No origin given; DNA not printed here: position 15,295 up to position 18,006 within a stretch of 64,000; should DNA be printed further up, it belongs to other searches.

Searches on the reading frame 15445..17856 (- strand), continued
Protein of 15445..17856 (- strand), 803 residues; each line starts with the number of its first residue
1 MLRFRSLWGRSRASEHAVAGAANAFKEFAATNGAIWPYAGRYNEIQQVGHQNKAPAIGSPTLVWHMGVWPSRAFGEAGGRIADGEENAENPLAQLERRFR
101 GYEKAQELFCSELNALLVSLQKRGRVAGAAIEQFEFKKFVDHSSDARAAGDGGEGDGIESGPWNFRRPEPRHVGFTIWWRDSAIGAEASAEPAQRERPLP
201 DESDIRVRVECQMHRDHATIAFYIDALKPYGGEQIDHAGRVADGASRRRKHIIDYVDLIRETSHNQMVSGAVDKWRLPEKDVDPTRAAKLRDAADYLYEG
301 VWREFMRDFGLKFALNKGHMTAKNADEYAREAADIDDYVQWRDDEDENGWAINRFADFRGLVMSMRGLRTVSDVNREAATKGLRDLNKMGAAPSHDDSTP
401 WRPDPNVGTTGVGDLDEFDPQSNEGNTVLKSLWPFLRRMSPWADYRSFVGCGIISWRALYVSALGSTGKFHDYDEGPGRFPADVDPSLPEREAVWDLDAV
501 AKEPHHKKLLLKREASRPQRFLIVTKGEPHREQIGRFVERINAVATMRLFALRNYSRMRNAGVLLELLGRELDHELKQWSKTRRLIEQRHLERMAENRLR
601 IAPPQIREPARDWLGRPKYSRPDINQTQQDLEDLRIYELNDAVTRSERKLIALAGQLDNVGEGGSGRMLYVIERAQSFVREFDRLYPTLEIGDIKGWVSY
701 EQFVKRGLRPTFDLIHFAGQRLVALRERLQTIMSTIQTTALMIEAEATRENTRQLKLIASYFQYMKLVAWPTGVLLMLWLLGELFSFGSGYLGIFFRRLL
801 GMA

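Call 39: predict_structure(alignment_id=A1)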
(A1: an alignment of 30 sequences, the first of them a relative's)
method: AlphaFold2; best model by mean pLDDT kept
length: 803 residues; sequences in the alignment: 30
mean_pLDDT: 78.0   pTM: 0.74
mean pLDDT of the five models: 78.0, 76.7, 73.9, 72.6, 72.3
residues with pLDDT >= 90: 279; 70-90: 283; 50-70: 184; < 50: 57
segments of 3 or more residues with pLDDT < 50: 32-34, 36-38, 79-83, 146-161, 314-329, 800-803
pLDDT, mean of each block of 10 residues (from residue 1): 57 62 60 47 53 81 92 62 55 78 84 91 90 86 51 44 72 92 60 81 92 89 93 76 73 94 92 80 89 93 90 49 43 54 54 84 92 91 88 68 75 88 94 92 83 94 67 64 72 67 78 76 91 90 91 88 91 93 95 87 59 62 72 92 93 88 80 91 90 92 91 93 92 89 81 70 73 76 57 54 45
secondary structure, 60 per line:
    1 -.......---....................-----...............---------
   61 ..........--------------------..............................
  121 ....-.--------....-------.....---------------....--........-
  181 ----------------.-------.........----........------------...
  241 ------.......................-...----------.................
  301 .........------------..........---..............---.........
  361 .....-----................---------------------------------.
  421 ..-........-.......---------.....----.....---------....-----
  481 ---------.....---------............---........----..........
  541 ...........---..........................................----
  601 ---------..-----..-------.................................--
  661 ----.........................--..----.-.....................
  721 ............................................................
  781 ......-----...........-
elements in order (helices of 4 or more, strands of 3 or more residues): H2-8 H12-31 H37-51 E61-70 H91-124 E135-138 H146-150 E166-169 E172-179 E205-213 E218-225 H247-269 H284-309 H322-331 H335-348 E352-365 H371-386 H424-431 H433-439 E449-453 E458-462 H472-475 H490-494 H504-515 E519-526 H531-551 H555-596 H626-658 H665-689 H700-786 H792-802

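Call 42: fold_search(model_id=the predicted structure, library=pdb)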
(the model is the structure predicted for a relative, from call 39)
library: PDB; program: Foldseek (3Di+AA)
matches with E <= 10: 566; with E <= 0.001: 0
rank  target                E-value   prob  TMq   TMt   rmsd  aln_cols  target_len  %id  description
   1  8j07_3                1.2e-01  0.30  0.09  0.13  18.0       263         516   13  96nm repeat of human respiratory doublet microtubule and associated axonemal complexes (released 2023-07-26)
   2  9y6s_8C               1.4e-01  0.44  0.10  0.14  19.7       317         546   12  96-nm repeat of the Leishmania tarentolae doublet microtubule (released 2025-12-17)
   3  5tqx_A                2.0e-01  0.12  0.10  0.13  21.9       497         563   11  CryoEM reconstruction of human IKK1, intermediate conformation 2 (released 2016-11-09)
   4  5tqw_A                2.1e-01  0.23  0.10  0.12  16.6       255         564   14  CryoEM reconstruction of human IKK1, open conformation 1 (released 2016-11-09)
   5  8omv_B                2.7e-01  0.20  0.10  0.12  16.6       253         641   13  Crystal structure of the constitutively active S117E/S181E mutant of human IKK2 (released 2024-04-10)
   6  8omv_A                2.8e-01  0.20  0.09  0.11  17.9       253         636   12  Crystal structure of the constitutively active S117E/S181E mutant of human IKK2 (released 2024-04-10)
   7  8omv_C                3.0e-01  0.25  0.10  0.12  17.0       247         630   12  Crystal structure of the constitutively active S117E/S181E mutant of human IKK2 (released 2024-04-10)
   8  2wcd_A                4.4e-01  0.47  0.12  0.28  14.6       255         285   14  Crystal structure of the assembled cytolysin A pore (released 2009-05-05)
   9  4tql_B                4.6e-01  0.47  0.12  0.30  12.5       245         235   13  Computationally designed three helix bundle (released 2014-10-15)
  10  4tql_A                4.8e-01  0.54  0.12  0.34  12.5       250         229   13  Computationally designed three helix bundle (released 2014-10-15)
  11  2wm9_A                4.8e-01  0.06  0.07  0.12  22.1       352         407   10  Structure of the complex between DOCK9 and Cdc42. (released 2009-09-22)
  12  5tqy_A                5.9e-01  0.14  0.09  0.12  16.9       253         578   15  CryoEM reconstruction of human IKK1, closed conformation 3 (released 2016-11-09)
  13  6tyi_A                6.2e-01  0.57  0.14  0.40  11.5       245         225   13  ExbB-ExbD complex in MSP1E3D1 nanodisc (released 2019-10-16)
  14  9mg8_A                7.5e-01  0.08  0.09  0.17  32.1       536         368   11  Crystal Structure of b-iTHR-110 (released 2025-12-17)
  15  9rn6_A                7.9e-01  0.60  0.15  0.41   9.6       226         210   14  Crystal structure of a protein mimic of SARS-CoV-2 spike's HR1 domain in complex with two nanobodies bound to differen (released 2026-01-21)
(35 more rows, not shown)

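Call 43: search_solved_structures(query=A1, max_evalue=1)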
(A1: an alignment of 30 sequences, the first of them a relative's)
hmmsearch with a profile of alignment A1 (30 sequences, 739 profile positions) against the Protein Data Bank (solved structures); distinct sequences matched with E-value up to 1: 1.
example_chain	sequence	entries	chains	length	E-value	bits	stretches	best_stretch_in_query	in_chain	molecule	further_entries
2d1l_A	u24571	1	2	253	0.94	10.8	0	488-579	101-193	Metastasis suppressor protein 1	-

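Call 57: search_protein_representatives(alignment_id=A1)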
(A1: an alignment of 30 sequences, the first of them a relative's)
Query: 30 sequences, 739 profile positions. Proteins with E-value up to 0.001 (for the whole library): 1052; up to 1e-10: 764; up to 1e-30: 248. The best 150 are listed.
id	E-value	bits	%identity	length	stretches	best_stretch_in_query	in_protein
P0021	2.9e-288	974.6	-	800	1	10-734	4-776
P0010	3.0e-280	948.1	-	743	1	11-724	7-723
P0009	8.8e-275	930.0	-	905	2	9-543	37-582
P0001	1.2e-271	919.7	-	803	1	11-715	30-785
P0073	4.9e-264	894.5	-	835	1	13-709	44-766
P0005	2.8e-258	875.5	-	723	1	44-734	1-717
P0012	3.7e-255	865.2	-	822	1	11-734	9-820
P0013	4.4e-255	864.9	-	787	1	11-724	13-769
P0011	1.2e-253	860.2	-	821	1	10-724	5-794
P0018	4.3e-253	858.3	-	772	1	12-712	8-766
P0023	1.1e-247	840.4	-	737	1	12-715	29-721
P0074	1.0e-245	833.9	-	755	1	11-709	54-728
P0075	3.6e-243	825.5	-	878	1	12-712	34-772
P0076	1.3e-236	803.9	-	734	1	8-721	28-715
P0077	6.1e-230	781.8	-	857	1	12-712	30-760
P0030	1.5e-198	678.0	-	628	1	140-719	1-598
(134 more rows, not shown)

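Call 61: search_protein_families(library=pfam, alignment_id=A1, max_evalue=0.01)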
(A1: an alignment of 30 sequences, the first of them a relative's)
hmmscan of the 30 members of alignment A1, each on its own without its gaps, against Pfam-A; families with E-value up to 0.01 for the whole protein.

A. member 1, P0001 (803 aa): 1 family
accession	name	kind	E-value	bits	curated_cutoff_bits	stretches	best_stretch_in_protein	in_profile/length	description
PF11902.13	DUF3422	-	0.00015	21.5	25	0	519-596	171-247/418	Protein of unknown function (DUF3422)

B. families by the number of members that match (of 30 scanned): 3 families
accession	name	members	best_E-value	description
PF11902.13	DUF3422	30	5e-13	Protein of unknown function (DUF3422)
PF09787.14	Golgin_A5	1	0.0024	Golgin subfamily A member 5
PF10146.14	zf-C4H2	1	0.0078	Zinc finger-containing protein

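Call 62: search_protein_families(library=pfam, proteins=[P0028, P0029, P0030, P0031, P0025, P0011, P0009, P0005, P0002, P0003], max_evalue=0.01)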
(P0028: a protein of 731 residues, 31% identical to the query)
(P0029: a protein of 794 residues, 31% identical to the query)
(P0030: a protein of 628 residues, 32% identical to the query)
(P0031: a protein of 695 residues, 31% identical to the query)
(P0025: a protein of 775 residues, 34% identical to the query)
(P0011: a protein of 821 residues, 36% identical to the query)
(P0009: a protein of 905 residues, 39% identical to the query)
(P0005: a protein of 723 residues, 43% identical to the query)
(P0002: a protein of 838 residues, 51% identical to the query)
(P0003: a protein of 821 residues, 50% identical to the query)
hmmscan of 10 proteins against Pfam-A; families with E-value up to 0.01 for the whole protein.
P0028 (731 aa): 1 family
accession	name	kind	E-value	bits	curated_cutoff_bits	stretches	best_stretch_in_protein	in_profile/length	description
PF11902.13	DUF3422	-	6.3e-08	32.6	25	1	438-522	172-256/418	Protein of unknown function (DUF3422)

P0029 (794 aa): 1 family
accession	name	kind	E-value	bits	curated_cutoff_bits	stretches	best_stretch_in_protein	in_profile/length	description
PF11902.13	DUF3422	-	2.6e-10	40.5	25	1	646-718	259-331/418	Protein of unknown function (DUF3422)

P0030 (628 aa): 3 families
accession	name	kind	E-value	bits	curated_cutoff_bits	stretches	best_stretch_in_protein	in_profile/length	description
PF11902.13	DUF3422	-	4.5e-08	33.1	25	1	300-369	168-237/418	Protein of unknown function (DUF3422)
PF09787.14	Golgin_A5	-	0.0024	17.9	31.7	1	335-452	29-147/305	Golgin subfamily A member 5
PF10146.14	zf-C4H2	-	0.0078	17.2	34.5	0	372-451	49-129/240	Zinc finger-containing protein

P0031 (695 aa): 1 family
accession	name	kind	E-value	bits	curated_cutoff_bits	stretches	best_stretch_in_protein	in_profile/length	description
PF11902.13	DUF3422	-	5e-13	49.4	25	2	556-631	275-347/418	Protein of unknown function (DUF3422)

P0025 (775 aa): 1 family
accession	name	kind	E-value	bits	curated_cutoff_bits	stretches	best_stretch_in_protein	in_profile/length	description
PF11902.13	DUF3422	-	2e-10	40.9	25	1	439-522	171-251/418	Protein of unknown function (DUF3422)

P0011 (821 aa): 1 family
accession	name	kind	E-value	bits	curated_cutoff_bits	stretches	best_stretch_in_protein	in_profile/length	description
PF11902.13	DUF3422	-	3.5e-11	43.3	25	1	516-595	171-246/418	Protein of unknown function (DUF3422)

P0009 (905 aa): 1 family
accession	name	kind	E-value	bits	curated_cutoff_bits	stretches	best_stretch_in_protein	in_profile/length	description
PF11902.13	DUF3422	-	1.4e-06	28.2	25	1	763-835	277-346/418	Protein of unknown function (DUF3422)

P0005 (723 aa): 1 family
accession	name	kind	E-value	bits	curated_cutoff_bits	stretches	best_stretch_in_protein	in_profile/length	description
PF11902.13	DUF3422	-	3.5e-07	30.2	25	1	606-677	280-348/418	Protein of unknown function (DUF3422)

P0002 (838 aa): 1 family
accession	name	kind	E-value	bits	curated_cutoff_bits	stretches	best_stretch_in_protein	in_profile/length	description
PF11902.13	DUF3422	-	2.1e-07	30.9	25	1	561-637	171-246/418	Protein of unknown function (DUF3422)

P0003 (821 aa): 1 family
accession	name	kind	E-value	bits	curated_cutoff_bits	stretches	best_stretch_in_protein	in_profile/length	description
PF11902.13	DUF3422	-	1.7e-07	31.2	25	1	536-628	171-262/418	Protein of unknown function (DUF3422)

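Call 71: search_dna_similar(query=window:15445-17856:-, collection=plasmids, mode=protein, max_evalue=0.001, max_rows=15)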
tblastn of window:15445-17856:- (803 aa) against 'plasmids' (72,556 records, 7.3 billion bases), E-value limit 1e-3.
No match.
